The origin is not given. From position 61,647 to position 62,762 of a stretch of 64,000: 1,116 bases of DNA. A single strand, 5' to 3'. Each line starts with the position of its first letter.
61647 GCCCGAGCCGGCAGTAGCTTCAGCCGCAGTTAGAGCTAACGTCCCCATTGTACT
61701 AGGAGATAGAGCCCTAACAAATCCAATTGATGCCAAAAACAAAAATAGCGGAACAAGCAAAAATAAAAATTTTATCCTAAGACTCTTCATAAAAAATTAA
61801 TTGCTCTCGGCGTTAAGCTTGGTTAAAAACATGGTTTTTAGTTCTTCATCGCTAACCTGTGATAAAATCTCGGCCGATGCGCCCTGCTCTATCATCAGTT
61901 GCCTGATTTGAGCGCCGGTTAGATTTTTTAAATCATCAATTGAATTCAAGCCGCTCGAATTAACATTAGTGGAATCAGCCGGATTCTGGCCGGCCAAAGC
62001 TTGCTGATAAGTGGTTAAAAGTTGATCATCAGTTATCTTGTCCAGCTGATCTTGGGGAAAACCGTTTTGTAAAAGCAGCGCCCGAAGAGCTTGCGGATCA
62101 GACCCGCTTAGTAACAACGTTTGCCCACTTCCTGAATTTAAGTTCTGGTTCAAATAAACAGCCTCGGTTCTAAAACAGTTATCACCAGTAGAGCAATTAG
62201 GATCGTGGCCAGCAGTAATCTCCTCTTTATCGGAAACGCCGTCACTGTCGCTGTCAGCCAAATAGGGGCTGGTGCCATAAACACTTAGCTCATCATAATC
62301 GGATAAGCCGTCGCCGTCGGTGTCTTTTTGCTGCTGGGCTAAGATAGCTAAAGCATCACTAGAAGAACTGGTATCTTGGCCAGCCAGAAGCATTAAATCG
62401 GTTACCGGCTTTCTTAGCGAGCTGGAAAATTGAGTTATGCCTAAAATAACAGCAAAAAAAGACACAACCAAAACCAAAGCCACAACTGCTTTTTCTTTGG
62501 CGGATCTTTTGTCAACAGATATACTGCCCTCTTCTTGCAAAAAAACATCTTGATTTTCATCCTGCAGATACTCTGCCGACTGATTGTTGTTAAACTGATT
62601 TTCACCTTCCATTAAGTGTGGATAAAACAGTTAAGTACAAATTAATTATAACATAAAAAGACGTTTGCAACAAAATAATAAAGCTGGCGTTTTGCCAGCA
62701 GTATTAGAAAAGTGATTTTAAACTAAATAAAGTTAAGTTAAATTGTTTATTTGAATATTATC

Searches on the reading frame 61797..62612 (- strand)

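Call 58: search_protein_families(library=pfam, proteins=[window:61797-62612:-], max_evalue=0.001)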
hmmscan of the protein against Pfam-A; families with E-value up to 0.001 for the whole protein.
window:61797-62612:- (271 aa): 1 family
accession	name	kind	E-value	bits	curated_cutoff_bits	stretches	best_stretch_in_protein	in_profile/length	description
PF18884.5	TSP3_bac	-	2e-08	34.4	25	1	97-114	1-17/22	Bacterial TSP3 repeat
